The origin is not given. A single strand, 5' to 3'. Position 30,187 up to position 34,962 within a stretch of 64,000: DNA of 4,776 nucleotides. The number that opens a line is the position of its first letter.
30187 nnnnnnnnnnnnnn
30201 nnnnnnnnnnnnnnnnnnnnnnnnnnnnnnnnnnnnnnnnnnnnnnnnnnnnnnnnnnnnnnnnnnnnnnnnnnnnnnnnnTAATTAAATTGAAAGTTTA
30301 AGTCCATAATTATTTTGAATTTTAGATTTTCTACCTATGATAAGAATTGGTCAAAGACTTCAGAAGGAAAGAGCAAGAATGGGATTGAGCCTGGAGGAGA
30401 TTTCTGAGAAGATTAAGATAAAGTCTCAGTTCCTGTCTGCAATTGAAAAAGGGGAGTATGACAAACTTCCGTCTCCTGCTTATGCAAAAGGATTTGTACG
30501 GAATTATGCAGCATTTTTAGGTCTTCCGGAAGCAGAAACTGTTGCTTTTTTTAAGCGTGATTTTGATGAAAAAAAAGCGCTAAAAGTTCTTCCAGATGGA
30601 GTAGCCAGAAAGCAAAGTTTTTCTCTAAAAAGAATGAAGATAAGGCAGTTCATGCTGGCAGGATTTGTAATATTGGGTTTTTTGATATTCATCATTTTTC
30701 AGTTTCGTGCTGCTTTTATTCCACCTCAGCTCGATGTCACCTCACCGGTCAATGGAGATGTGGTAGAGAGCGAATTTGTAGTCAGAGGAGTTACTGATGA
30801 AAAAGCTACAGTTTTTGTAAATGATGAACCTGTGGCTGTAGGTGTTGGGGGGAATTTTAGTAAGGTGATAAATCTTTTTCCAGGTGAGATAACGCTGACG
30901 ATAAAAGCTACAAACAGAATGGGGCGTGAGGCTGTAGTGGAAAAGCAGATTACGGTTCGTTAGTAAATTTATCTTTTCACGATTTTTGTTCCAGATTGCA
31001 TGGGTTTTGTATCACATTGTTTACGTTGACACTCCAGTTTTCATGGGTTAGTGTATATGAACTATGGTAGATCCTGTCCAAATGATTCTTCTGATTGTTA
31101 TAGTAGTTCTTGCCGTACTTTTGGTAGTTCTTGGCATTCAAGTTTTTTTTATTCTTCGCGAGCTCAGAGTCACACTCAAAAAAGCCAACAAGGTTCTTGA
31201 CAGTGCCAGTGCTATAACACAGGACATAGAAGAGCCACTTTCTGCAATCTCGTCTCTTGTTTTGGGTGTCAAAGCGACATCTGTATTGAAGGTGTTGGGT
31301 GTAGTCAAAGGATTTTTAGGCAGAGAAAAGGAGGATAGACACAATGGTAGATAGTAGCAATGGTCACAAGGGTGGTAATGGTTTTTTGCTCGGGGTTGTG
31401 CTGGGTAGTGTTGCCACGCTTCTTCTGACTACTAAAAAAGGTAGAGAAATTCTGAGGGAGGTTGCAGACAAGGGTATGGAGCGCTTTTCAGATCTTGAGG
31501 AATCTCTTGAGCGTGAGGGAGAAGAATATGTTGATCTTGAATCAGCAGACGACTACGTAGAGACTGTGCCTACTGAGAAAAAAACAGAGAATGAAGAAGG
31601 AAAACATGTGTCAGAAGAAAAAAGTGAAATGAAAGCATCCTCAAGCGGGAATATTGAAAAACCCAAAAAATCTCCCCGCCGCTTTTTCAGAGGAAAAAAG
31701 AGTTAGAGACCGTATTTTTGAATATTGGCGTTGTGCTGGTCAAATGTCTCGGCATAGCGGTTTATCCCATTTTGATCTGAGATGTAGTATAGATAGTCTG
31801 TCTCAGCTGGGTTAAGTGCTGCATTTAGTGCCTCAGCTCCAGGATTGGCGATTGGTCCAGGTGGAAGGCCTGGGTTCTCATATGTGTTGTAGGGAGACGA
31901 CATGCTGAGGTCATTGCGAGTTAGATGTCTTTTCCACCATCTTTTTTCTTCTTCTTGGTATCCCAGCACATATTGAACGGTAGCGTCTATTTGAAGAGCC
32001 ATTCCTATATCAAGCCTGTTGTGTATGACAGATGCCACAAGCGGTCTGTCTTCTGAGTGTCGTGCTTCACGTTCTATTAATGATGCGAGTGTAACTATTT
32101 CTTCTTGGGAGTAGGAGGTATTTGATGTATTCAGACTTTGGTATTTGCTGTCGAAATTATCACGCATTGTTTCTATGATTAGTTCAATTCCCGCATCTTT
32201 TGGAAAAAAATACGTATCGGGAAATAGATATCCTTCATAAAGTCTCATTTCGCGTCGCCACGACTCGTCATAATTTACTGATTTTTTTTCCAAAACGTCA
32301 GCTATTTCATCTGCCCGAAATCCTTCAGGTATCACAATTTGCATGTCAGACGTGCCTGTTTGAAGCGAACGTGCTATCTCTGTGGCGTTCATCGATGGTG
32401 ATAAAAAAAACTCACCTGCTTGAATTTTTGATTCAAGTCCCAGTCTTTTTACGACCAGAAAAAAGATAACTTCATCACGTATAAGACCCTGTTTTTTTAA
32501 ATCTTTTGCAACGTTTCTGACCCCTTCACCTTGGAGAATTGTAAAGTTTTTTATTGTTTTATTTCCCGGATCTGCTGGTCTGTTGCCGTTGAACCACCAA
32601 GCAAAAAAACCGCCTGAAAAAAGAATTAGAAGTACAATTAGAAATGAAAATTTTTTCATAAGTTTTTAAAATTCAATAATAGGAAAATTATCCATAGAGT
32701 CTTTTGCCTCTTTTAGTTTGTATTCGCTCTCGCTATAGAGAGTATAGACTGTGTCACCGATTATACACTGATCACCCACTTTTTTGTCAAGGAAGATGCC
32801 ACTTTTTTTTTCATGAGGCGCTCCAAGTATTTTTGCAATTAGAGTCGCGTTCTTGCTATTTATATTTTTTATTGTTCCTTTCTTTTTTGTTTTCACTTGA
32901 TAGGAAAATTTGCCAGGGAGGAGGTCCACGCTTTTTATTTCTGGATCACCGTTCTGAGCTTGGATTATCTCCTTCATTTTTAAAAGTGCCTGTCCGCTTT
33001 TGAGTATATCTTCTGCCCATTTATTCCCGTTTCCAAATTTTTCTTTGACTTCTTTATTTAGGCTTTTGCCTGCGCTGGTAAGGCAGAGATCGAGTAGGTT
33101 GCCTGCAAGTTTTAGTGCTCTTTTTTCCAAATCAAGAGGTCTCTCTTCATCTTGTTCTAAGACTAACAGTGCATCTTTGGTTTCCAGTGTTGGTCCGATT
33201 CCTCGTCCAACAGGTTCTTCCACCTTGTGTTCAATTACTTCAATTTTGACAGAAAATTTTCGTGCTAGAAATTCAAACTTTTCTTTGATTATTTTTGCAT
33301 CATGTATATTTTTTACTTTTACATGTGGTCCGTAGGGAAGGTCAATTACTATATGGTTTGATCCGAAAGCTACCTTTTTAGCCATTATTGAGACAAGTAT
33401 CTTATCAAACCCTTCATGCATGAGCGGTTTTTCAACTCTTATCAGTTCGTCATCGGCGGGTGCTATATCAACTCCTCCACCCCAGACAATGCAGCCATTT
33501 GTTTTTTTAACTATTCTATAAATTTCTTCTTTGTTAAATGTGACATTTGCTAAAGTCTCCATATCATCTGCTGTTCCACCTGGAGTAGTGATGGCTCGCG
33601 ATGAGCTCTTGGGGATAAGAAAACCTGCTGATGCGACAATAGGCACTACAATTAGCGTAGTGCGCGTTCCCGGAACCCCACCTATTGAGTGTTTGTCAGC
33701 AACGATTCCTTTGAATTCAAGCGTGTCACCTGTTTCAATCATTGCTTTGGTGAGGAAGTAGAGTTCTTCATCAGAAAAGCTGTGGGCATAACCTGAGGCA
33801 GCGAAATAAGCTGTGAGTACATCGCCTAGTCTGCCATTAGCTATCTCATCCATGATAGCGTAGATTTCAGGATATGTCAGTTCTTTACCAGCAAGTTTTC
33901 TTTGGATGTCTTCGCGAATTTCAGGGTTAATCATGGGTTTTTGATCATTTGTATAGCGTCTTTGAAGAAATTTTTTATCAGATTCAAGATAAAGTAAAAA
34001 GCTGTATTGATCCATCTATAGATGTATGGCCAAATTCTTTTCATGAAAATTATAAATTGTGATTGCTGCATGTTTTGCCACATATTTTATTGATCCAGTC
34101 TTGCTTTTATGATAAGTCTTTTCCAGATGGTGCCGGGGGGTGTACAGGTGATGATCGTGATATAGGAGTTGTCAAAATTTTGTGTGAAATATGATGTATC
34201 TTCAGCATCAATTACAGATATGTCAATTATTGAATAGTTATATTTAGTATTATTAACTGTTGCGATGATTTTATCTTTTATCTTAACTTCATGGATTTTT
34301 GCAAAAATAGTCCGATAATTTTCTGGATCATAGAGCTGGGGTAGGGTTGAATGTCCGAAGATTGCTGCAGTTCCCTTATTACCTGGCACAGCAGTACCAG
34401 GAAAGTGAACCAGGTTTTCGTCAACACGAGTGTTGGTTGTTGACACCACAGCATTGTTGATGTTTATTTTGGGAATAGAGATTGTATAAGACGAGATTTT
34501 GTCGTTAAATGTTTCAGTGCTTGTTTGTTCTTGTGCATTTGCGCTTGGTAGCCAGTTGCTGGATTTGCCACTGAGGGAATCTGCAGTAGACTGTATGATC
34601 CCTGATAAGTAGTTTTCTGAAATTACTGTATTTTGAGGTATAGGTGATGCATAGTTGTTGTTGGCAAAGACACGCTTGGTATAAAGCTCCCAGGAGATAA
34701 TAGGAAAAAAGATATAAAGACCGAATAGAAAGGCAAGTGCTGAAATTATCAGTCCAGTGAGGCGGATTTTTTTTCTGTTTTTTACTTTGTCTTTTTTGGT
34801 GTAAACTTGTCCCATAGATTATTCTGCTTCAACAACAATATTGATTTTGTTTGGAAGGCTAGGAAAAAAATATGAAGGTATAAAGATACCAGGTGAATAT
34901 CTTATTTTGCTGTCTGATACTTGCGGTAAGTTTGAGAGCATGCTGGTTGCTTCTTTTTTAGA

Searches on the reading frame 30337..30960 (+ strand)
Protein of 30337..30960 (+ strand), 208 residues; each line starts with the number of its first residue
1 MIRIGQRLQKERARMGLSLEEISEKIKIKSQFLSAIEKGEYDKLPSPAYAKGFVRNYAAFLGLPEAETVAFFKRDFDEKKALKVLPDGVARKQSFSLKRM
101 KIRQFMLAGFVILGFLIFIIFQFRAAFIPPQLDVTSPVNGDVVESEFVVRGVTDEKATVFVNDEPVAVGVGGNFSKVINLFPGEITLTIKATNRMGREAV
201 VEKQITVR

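Call 42: search_protein_families(library=pfam, proteins=[window:30337-30960:+], max_evalue=0.001)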
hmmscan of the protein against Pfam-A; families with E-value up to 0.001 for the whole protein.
window:30337-30960:+ (208 aa): 5 families
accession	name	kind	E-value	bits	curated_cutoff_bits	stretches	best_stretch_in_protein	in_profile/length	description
PF13413.12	HTH_25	-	7.3e-23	80.6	24.6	1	7-67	1-61/62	Helix-turn-helix domain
PF09136.16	Glucodextran_B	-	4.5e-10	39.7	27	1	130-207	1-81/83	Glucodextranase, domain B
PF12844.13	HTH_19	-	3.7e-06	27.2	30.2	1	5-65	1-55/64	Helix-turn-helix domain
PF13560.12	HTH_31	-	6.4e-06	26.8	27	1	4-69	2-62/64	Helix-turn-helix domain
PF01381.28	HTH_3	-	5.6e-05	23.5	23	1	8-48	1-39/55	Helix-turn-helix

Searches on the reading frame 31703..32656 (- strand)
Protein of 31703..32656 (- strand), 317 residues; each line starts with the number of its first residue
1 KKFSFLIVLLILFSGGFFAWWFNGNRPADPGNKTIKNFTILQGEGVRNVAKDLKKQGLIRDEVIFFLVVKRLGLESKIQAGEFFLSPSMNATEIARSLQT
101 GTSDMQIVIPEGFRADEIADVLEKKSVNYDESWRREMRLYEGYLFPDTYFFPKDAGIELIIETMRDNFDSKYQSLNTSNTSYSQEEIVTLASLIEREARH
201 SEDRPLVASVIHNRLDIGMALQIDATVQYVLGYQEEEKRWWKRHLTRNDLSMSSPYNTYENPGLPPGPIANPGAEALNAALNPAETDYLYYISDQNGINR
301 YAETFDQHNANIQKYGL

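Call 42: search_protein_families(library=pfam, proteins=[window:31703-32656:-], max_evalue=0.001)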
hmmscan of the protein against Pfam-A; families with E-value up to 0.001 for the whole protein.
window:31703-32656:- (317 aa): 1 family
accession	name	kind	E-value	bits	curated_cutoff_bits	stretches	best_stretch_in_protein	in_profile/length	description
PF02618.21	YceG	-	1.9e-85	287.2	32.4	1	38-314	1-275/275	YceG-like family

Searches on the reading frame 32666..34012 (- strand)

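Call 42: search_protein_families(library=pfam, proteins=[window:32666-34012:-], max_evalue=0.001)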
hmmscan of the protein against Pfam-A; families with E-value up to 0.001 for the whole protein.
window:32666-34012:- (448 aa): 3 families
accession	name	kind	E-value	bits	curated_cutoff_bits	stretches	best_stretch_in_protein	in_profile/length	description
PF02885.22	Glycos_trans_3N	-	4.2e-11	42.9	26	1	36-95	4-63/63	Glycosyl transferase family, helical bundle domain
PF00591.27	Glycos_transf_3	-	9.5e-09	35.7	27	1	103-177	3-80/253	Glycosyl transferase family, a/b domain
PF07831.19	PYNP_C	-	6.3e-07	29.4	27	1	381-442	2-70/75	Pyrimidine nucleoside phosphorylase C-terminal domain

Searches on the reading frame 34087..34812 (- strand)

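Call 42: search_protein_families(library=pfam, proteins=[window:34087-34812:-], max_evalue=0.001)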
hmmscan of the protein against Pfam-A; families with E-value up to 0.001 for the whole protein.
window:34087-34812:- (241 aa): 1 family
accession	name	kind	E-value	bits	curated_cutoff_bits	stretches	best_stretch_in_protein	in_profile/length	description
PF04203.18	Sortase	-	8e-23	81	26.6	1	111-239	1-124/125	Sortase domain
